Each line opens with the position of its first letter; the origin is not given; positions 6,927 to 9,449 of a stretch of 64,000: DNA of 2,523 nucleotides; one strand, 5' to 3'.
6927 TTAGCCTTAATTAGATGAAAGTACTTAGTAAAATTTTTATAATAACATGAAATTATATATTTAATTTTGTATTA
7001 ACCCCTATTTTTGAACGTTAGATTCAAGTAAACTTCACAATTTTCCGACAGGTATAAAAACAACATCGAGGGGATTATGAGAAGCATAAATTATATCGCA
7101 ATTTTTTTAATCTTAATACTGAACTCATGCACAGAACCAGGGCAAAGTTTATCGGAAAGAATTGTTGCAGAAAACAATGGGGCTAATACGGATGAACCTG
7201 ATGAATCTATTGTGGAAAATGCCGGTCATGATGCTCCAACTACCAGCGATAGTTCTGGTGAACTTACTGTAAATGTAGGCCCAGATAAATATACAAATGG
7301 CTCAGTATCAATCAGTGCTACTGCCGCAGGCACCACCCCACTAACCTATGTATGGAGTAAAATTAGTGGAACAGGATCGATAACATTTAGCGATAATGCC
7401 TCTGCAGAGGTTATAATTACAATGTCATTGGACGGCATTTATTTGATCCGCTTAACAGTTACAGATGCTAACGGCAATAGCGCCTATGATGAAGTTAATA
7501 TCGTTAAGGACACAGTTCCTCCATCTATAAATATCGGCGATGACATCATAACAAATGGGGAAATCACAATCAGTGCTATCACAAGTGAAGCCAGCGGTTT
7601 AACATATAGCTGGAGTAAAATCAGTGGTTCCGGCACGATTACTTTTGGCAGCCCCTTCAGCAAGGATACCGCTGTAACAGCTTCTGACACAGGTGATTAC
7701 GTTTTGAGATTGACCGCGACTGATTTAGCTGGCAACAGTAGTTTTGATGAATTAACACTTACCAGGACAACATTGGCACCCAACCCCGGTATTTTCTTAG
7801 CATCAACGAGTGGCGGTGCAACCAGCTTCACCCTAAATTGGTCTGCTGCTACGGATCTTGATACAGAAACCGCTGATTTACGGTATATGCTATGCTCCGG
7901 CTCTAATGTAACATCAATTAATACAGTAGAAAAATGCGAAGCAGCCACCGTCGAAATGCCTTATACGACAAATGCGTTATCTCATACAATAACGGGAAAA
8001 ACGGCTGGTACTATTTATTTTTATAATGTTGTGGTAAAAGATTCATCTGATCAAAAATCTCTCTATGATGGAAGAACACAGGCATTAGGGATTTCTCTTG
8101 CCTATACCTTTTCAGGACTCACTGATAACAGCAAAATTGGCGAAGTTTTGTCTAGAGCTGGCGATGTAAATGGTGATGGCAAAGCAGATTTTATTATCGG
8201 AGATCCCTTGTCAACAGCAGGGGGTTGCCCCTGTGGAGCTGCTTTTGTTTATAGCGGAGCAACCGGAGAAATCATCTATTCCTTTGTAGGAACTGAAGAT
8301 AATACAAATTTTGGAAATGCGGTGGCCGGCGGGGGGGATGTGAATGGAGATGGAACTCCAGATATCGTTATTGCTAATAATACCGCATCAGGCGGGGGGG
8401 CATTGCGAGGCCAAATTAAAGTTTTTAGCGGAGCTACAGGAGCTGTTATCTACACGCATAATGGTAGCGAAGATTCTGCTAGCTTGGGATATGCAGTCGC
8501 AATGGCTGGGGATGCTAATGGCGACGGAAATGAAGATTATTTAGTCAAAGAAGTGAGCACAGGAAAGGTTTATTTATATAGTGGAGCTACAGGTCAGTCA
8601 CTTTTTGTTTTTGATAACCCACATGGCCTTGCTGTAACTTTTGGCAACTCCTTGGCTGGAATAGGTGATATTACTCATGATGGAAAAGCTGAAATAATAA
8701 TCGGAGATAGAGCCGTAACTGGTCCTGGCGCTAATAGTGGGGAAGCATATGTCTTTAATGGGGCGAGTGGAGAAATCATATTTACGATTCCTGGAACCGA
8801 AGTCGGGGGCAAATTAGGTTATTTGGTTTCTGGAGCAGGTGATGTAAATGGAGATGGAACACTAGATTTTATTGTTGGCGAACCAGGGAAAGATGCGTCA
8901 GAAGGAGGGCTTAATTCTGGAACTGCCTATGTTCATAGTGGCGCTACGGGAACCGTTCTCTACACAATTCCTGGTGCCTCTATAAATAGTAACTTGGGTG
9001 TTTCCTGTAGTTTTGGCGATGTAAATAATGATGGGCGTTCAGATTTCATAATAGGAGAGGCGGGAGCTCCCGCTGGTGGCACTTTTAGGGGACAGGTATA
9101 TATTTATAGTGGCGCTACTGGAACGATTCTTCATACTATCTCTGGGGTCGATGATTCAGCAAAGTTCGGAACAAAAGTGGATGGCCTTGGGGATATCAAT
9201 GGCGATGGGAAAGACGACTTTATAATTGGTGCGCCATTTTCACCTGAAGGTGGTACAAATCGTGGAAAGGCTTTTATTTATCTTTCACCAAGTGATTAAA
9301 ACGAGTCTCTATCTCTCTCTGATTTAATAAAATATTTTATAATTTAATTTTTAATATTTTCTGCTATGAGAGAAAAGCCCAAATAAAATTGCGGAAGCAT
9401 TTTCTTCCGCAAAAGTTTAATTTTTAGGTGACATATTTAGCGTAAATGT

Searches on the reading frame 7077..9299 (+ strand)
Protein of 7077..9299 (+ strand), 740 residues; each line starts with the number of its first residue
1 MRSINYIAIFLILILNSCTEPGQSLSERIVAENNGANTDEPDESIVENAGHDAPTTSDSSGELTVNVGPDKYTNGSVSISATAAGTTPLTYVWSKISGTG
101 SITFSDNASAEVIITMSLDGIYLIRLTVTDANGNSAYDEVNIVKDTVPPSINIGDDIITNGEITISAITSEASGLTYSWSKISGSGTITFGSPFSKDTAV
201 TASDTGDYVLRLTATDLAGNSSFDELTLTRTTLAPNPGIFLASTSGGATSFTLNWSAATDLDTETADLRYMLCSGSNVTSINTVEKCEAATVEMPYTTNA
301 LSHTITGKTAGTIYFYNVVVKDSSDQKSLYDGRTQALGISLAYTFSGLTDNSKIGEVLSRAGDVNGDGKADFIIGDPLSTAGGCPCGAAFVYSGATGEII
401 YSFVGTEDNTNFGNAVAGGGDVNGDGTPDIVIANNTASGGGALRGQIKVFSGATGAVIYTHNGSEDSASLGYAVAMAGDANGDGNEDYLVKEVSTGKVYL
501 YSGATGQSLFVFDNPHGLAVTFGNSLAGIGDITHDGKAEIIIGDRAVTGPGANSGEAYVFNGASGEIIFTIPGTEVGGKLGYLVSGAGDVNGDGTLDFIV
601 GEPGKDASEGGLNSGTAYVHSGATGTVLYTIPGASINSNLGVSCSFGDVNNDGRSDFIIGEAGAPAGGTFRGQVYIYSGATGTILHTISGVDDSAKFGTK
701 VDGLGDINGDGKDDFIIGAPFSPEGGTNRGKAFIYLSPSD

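Call 9: search_protein_families(library=pfam, proteins=[window:7077-9299:+], max_evalue=0.001)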
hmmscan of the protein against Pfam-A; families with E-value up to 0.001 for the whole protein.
window:7077-9299:+ (740 aa): 7 families
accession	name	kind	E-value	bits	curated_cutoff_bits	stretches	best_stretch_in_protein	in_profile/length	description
PF01839.29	FG-GAP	-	8.8e-38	128.1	22.1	5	698-735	2-37/37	FG-GAP repeat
PF22352.2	K319L-like_PKD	-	4.2e-20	72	27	2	79-142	16-82/84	K319L-like, PKD domain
PF13517.12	FG-GAP_3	-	7.7e-15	55.7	26.9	3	589-658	1-60/61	FG-GAP-like repeat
PF00801.26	PKD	-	7.3e-09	35.9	23.5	0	73-136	13-73/80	PKD domain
PF18911.6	PKD_4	-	0.00025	21.4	27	0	78-136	23-76/85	PKD domain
PF07495.19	Y_Y_Y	-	0.00026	21.3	26.6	0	175-228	8-60/65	Y_Y_Y domain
PF19077.6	Big_13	-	0.00072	20.5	27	0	199-228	68-98/102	Bacterial Ig-like domain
